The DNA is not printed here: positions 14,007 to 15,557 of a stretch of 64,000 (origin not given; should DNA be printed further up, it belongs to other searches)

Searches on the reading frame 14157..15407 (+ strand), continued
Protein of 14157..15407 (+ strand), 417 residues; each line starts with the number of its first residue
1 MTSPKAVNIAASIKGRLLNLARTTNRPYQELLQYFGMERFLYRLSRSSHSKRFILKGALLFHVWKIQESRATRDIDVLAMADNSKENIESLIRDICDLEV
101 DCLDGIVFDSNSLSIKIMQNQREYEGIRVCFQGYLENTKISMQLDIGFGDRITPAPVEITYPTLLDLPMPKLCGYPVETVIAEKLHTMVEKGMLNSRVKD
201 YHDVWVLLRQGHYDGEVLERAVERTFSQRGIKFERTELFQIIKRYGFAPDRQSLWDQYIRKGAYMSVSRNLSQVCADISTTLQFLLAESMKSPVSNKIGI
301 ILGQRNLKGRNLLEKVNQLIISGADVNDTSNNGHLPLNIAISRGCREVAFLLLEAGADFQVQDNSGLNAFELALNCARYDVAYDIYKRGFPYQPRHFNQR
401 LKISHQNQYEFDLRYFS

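Call 57: find_homologous_proteins(query=A5, max_evalue=1e-10)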
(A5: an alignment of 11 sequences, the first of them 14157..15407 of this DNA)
Query A5 (11 sequences) (417 aa, profile of the alignment): 5983 proteins with E <= 1e-10 among 8000 candidates; the best 120 are listed.
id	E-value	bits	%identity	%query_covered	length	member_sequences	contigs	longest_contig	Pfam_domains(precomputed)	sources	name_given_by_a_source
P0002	2.4e-216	737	59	100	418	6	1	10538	PF08843.18,PF12796.14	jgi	-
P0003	6.2e-213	725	58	100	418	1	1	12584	PF08843.18,PF12796.14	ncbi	-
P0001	5.7e-203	693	100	100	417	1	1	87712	PF08843.18,PF13857.13,PF12796.14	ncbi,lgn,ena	-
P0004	8.4e-199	679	59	100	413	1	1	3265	PF08843.18,PF13857.13,PF12796.14,PF00023.37,PF13637.13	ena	-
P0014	1.2e-182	626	49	92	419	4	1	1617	PF08843.18,PF12796.14,PF13637.13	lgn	-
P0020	9.7e-175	600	45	98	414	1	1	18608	PF08843.18,PF12796.14,PF13637.13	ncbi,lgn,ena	-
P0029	4.3e-168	578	40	92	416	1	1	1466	PF08843.18,PF12796.14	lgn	-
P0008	5.9e-150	518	66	68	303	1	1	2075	PF08843.18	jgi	-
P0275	3.9e-143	495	33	96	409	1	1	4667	PF08843.18,PF13606.13,PF13857.13,PF12796.14,PF00023.37,PF13637.13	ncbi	-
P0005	1.3e-142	494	61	78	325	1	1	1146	PF08843.18,PF13857.13,PF12796.14,PF00023.37,PF13637.13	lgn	-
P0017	9.1e-140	484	59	68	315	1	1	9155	PF08843.18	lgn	-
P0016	1.2e-137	477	59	68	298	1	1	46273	PF08843.18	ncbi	-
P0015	4.9e-136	472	59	68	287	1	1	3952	PF08843.18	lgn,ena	-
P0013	2.2e-134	467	61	68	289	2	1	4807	PF08843.18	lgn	-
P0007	6.3e-134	465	65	68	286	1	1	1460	PF08843.18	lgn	-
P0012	2.5e-133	463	62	64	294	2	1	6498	PF08843.18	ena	-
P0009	3.5e-133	463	63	68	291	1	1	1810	PF08843.18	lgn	-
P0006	5.0e-130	452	65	69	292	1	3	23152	PF08843.18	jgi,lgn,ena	-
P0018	6.2e-130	452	57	68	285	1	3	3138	PF08843.18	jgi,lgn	jgi:predicted nucleotidyltransferase component of viral defense system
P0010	1.4e-128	448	64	69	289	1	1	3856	PF08843.18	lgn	-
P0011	1.7e-128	447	64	68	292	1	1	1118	PF08843.18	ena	-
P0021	8.0e-125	435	57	67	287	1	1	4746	PF08843.18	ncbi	-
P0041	1.2e-124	435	52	61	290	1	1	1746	PF08843.18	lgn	-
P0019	3.4e-124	433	57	69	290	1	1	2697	PF08843.18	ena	-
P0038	6.6e-123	429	52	61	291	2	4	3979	PF08843.18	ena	-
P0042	2.1e-117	411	53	60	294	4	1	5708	PF08843.18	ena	-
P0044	6.6e-117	409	52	61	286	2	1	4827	PF08843.18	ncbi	-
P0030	8.0e-117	409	50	68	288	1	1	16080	PF08843.18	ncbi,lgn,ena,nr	ncbi:MAG: hypothetical protein K1000chlam2_00438 [Chlamydiae bacterium]|nr:hypothetical protein [Chl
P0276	8.7e-117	409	-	-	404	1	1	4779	PF08843.18,PF13606.13,PF13857.13,PF12796.14,PF00023.37,PF13637.13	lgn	-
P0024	1.4e-116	408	55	63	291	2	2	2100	PF08843.18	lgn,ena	-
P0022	2.7e-115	404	54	65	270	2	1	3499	PF08843.18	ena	-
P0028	4.1e-115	403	56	61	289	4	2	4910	PF08843.18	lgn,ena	-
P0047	2.4e-114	401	50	65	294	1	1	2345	PF08843.18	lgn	-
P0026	9.3e-114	399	54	63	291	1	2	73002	PF08843.18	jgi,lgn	jgi:hypothetical protein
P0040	1.5e-113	398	46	69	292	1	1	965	PF08843.18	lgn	-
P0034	6.4e-113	396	49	70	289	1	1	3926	PF08843.18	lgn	-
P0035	8.5e-113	396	55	61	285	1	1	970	PF08843.18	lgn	-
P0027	1.5e-112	395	54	63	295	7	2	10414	PF08843.18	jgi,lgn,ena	-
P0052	8.2e-112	392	56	56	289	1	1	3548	PF08843.18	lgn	-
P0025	5.5e-110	386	54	60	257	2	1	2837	PF08843.18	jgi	jgi:predicted nucleotidyltransferase component of viral defense system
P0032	1.3e-109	385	53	63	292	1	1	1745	PF08843.18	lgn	-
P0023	5.6e-109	383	52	68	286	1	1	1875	PF08843.18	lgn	-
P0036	2.8e-107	377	49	68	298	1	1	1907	PF08843.18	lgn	-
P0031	7.3e-107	376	51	63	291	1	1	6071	PF08843.18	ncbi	-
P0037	3.1e-105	371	48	68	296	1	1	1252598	PF08843.18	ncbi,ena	-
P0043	2.7e-102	361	49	63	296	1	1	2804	PF08843.18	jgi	-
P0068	5.4e-102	360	44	69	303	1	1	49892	PF08843.18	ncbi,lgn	ncbi:MAG: nucleotidyl transferase AbiEii/AbiGii toxin family protein [Elusimicrobiota bacterium]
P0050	1.3e-101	359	45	70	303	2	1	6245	PF08843.18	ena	-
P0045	9.1e-101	356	47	66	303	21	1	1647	PF08843.18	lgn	-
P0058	5.6e-100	353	46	68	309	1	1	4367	PF08843.18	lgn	-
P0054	6.2e-100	353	46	70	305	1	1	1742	PF08843.18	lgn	-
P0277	9.1e-100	353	47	66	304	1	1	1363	PF08843.18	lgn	-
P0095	9.8e-100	353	49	66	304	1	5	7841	PF08843.18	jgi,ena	-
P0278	2.4e-99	351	46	67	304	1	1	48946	PF08843.18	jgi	jgi:hypothetical protein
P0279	3.5e-99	351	43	67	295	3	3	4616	PF08843.18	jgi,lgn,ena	-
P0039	4.6e-99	350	49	64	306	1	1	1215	PF08843.18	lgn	-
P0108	4.9e-99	350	45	66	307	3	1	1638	PF08843.18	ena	-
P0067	5.1e-99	350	46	70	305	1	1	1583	PF08843.18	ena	-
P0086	5.6e-99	350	45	68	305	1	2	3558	PF08843.18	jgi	jgi:predicted nucleotidyltransferase component of viral defense system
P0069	5.7e-99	350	46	68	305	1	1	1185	PF08843.18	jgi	-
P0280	6.3e-99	350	46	67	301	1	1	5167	PF08843.18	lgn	-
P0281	6.8e-99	350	50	55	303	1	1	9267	PF08843.18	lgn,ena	-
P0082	7.6e-99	350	45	70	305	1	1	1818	PF08843.18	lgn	-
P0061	8.7e-99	349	46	68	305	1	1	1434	PF08843.18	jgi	-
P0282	8.7e-99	349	48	68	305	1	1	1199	PF08843.18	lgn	-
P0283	9.6e-99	349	46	68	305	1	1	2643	PF08843.18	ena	-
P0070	1.6e-98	349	46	68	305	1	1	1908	PF08843.18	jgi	-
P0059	3.5e-98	347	46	70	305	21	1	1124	PF08843.18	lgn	-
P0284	3.5e-98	347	46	66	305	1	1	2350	PF08843.18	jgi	jgi:predicted nucleotidyltransferase component of viral defense system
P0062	3.6e-98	347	53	56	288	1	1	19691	PF08843.18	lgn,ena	-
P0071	4.9e-98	347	46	68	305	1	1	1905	PF08843.18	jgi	jgi:hypothetical protein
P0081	6.4e-98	347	45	70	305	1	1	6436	PF08843.18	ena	-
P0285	9.4e-98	346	47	66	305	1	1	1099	PF08843.18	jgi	jgi:predicted nucleotidyltransferase component of viral defense system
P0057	1.1e-97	346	45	69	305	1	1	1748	PF08843.18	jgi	jgi:hypothetical protein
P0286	1.7e-97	345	46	67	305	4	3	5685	PF08843.18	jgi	jgi:predicted nucleotidyltransferase component of viral defense system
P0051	1.9e-97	345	47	66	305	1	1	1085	PF08843.18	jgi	-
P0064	2.0e-97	345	47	67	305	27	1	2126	PF08843.18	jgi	-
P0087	2.9e-97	344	43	67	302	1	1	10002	PF08843.18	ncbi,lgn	-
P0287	2.9e-97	344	44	65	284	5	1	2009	PF08843.18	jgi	jgi:hypothetical protein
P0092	3.1e-97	344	47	66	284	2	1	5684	PF08843.18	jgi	-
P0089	3.4e-97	344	48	66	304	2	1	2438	PF08843.18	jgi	-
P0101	3.4e-97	344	54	54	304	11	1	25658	PF08843.18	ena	-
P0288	3.8e-97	344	47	61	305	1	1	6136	PF08843.18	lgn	-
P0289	4.0e-97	344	43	67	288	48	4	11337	PF08843.18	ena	-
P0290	4.4e-97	344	49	61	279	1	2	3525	PF08843.18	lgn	-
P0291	5.3e-97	344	44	65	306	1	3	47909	PF08843.18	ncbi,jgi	-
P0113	5.3e-97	343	43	72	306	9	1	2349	PF08843.18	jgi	-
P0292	5.3e-97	343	40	68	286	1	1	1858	PF08843.18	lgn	-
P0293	6.8e-97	343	45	68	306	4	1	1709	PF08843.18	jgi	jgi:predicted nucleotidyltransferase component of viral defense system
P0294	7.1e-97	343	43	67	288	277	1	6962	PF08843.18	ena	-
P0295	7.4e-97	343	46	66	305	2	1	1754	PF08843.18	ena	-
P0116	7.8e-97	343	44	68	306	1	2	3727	PF08843.18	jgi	jgi:hypothetical protein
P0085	7.8e-97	343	47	68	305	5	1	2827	PF08843.18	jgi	jgi:hypothetical protein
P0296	8.5e-97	343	47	61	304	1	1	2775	PF08843.18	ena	-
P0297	8.7e-97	343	45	68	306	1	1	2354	PF08843.18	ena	-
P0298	9.4e-97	343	45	68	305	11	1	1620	PF08843.18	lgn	-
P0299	9.5e-97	343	43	69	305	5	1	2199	PF08843.18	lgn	-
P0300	9.6e-97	343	47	67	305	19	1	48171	PF08843.18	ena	-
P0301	9.7e-97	343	47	66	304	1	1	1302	PF08843.18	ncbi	-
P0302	1.3e-96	342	47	66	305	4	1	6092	PF08843.18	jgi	-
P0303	1.3e-96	342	47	66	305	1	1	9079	PF08843.18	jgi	-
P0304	1.6e-96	342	44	67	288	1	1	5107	PF08843.18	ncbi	-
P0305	1.6e-96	342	40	60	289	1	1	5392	PF08843.18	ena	-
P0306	1.6e-96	342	44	67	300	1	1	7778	PF08843.18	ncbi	-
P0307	1.8e-96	342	46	67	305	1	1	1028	PF08843.18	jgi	-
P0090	1.9e-96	342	46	68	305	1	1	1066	PF08843.18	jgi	-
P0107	2.0e-96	342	45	68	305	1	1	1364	PF08843.18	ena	-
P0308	2.0e-96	342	45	70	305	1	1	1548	PF08843.18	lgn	-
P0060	2.0e-96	342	47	70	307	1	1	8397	PF08843.18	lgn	-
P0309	2.1e-96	342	44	71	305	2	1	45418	PF08843.18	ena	-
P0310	2.1e-96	342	42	68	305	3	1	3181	PF08843.18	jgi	-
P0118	2.5e-96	341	53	54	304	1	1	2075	PF08843.18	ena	-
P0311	2.8e-96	341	43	68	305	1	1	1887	PF08843.18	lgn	-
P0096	2.8e-96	341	46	68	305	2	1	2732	PF08843.18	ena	-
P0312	3.0e-96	341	44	69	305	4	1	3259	PF08843.18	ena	-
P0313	3.0e-96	341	44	70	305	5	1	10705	PF08843.18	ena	-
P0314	3.0e-96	341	47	64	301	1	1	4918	PF08843.18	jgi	-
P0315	3.2e-96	341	44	69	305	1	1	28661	PF08843.18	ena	-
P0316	3.2e-96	341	46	67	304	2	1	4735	PF08843.18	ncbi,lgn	-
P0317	4.1e-96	341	43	54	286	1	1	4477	PF08843.18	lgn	-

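Call 60: find_encoding_contigs(protein=P0006, flank=4000, max_places=2)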
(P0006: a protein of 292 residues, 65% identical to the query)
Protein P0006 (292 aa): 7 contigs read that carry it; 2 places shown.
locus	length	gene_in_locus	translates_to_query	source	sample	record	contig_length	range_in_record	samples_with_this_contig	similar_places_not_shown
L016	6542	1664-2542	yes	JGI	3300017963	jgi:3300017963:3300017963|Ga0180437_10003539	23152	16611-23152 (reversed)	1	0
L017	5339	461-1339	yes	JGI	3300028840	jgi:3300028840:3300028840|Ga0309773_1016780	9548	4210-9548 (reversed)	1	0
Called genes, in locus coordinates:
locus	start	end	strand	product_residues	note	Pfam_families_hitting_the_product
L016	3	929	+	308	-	?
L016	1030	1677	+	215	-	PF13338:AbiEi_4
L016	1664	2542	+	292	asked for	PF08843:AbiEii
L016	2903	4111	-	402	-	PF06689:zf-C4_ClpX, PF05496:RuvB_N (faint), PF07724:AAA_2, PF00004:AAA, PF07728:AAA_5 (weak), PF10431:ClpB_D2-small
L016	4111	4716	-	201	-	PF00574:CLP_protease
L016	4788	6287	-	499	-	-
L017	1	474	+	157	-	?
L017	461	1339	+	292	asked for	PF08843:AbiEii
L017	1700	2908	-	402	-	PF06689:zf-C4_ClpX, PF05496:RuvB_N (faint), PF07724:AAA_2, PF00004:AAA, PF07728:AAA_5 (weak), PF10431:ClpB_D2-small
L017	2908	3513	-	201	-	PF00574:CLP_protease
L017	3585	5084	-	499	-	-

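Call 61: find_encoding_contigs(protein=P0008, flank=3000, max_places=2)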
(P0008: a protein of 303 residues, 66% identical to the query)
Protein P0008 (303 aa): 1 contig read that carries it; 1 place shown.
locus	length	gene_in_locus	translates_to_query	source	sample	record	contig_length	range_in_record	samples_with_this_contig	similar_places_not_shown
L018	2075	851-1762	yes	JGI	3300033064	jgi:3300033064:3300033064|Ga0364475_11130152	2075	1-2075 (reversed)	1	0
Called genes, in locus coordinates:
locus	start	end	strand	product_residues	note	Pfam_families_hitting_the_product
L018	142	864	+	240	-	PF13338:AbiEi_4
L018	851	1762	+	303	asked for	PF08843:AbiEii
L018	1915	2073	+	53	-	?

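Call 96: search_dna_similar(query=window:14157-15407:+, collection=plasmids, mode=protein, max_rows=15)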
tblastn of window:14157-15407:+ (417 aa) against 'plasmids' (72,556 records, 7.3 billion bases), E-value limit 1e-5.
Records with a match: 648; places in all: 738; records where one place covers at least 80% of the query: 0.
Best place of each record, by identity: <60% 648.
By first word of the organism name: Enterococcus 497; Rhizobium 34; Sinorhizobium 16; Lactococcus 13; Agrobacterium 9; Bradyrhizobium 6; Streptococcus 6; Lactobacillus 5; Variovorax 4; Deinococcus 4; and 37 more.
By predicted mobility (MOB-suite, as given by PLSDB): conjugative 427; non-mobilizable 173; mobilizable 48.
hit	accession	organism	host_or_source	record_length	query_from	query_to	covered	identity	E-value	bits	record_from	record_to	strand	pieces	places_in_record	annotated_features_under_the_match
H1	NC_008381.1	Rhizobium johnstonii 3841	-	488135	8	297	70%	39.3%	1e-59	216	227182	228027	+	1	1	nucleotidyl transferase AbiEii/AbiGii toxin family protein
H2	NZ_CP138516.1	Variovorax paradoxus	Legume root,PacBio whole genome assembly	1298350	8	298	68%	40.0%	3e-48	218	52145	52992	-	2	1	none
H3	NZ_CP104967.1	Phyllobacterium sp. A18/5-2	Vicia costata,cell culture,root nodule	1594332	8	289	68%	39.4%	3e-60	218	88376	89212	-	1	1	none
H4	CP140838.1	Rhizobium beringeri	Trifolium pratense,whole organism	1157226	8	297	70%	38.3%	5e-52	194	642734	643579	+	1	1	nucleotidyl transferase AbiEii/AbiGii toxin family protein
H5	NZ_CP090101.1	Rhizobium leguminosarum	Trifolium pratense,Cell culture,Plant ...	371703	8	286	67%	39.8%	2e-59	216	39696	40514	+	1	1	nucleotidyl transferase AbiEii/AbiGii toxin family protein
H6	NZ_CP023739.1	Methylosinus trichosporium OB3b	isolate,soil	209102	8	299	70%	38.0%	2e-62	224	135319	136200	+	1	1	nucleotidyl transferase AbiEii/AbiGii toxin family protein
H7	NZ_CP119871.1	Methylosinus trichosporium OB3b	Whole Organism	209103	8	299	70%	38.0%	2e-62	224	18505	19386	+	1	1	nucleotidyl transferase AbiEii/AbiGii toxin family protein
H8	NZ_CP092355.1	Rhizobium sp. C104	Cell culture,nodule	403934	8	286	67%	39.4%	2e-53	198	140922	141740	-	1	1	nucleotidyl transferase AbiEii/AbiGii toxin family protein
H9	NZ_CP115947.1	Ralstonia solanacearum MolK2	Musa sp.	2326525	8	290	68%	38.7%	2e-55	204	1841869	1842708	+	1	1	record has no annotation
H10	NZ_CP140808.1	Rhizobium beringeri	Trifolium pratense,whole organism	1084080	8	286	67%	39.1%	6e-52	194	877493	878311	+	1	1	record has no annotation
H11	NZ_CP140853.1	Rhizobium beringeri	Trifolium pratense,whole organism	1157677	8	286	67%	39.1%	6e-52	194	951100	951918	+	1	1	record has no annotation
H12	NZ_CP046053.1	Methylocystis heyeri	cell culture,Sphagnum peat bog lake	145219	8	293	69%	37.7%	3e-59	215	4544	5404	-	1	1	nucleotidyl transferase AbiEii/AbiGii toxin family protein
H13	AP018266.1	Scytonema sp. NIES-4073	-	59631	1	292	70%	36.6%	1e-60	219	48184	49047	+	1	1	hypothetical protein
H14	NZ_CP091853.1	Terrarubrum flagellatum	cell culture,forest soil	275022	1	261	63%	41.0%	1e-54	202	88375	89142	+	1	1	nucleotidyl transferase AbiEii/AbiGii toxin family protein | type IV toxin-antitoxin system AbiEi family antitoxin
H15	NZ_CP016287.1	Rhizobium leguminosarum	Vavilovia formosa,cell culture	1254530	8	292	68%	37.4%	6e-47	214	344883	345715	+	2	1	record has no annotation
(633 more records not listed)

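Call 97: search_dna_similar(query=window:14157-15407:+, collection=phages, mode=protein, max_rows=10)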
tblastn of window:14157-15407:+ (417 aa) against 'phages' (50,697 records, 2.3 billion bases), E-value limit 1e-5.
Records with a match: 16; places in all: 16; records where one place covers at least 80% of the query: 0.
Best place of each record, by identity: <60% 16.
By first word of the organism name: Mycoplasma 7; Bacteriophage 4; Streptococcus 3; Listeria 2.
By host as written in the record: - 4; Listeria monocytogenes 2; Streptococcus gallolyticus BSJ31 1; Streptococcus gallolyticus BSJ27 1; Mycoplasma anatis MYCAV787 1; Mycoplasma anatis MYCAV786 1; Mycoplasma anatis MYCAV788 1; Mycoplasma anserisalpingitidis MYCAV221 1; and 4 more.
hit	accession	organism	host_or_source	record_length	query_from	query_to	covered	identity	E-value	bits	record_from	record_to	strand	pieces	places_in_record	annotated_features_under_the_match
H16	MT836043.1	Bacteriophage sp.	human fecal samples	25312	8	261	61%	38.5%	3e-49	185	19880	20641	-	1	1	record has no annotation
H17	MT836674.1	Bacteriophage sp.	human fecal samples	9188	7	297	70%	30.6%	3e-31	132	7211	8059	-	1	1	record has no annotation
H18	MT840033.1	Bacteriophage sp.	human fecal samples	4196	10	287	67%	28.5%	4e-23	107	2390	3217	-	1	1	record has no annotation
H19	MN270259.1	Streptococcus phage phi-SgaBSJ31_rum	Streptococcus gallolyticus BSJ31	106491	20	264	59%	31.0%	1e-29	127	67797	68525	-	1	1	hypothetical protein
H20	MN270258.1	Streptococcus phage phi-SgaBSJ27_rum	Streptococcus gallolyticus BSJ27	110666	20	264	59%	31.0%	1e-29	127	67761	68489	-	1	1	hypothetical protein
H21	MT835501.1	Bacteriophage sp.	human fecal samples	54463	10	266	62%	29.3%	2e-29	127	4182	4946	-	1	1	record has no annotation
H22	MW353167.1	Mycoplasma phage sp.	Mycoplasma anatis MYCAV787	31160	10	230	53%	33.3%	2e-27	120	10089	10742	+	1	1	hypothetical protein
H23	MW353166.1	Mycoplasma phage sp.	Mycoplasma anatis MYCAV786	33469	10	230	53%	33.3%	2e-27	120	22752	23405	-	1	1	hypothetical protein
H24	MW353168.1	Mycoplasma phage sp.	Mycoplasma anatis MYCAV788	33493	10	230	53%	33.3%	2e-27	120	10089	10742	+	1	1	hypothetical protein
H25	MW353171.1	Mycoplasma phage sp.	Mycoplasma anserisalpingitidis MYCAV221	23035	10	230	53%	33.3%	4e-27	119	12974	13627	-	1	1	hypothetical protein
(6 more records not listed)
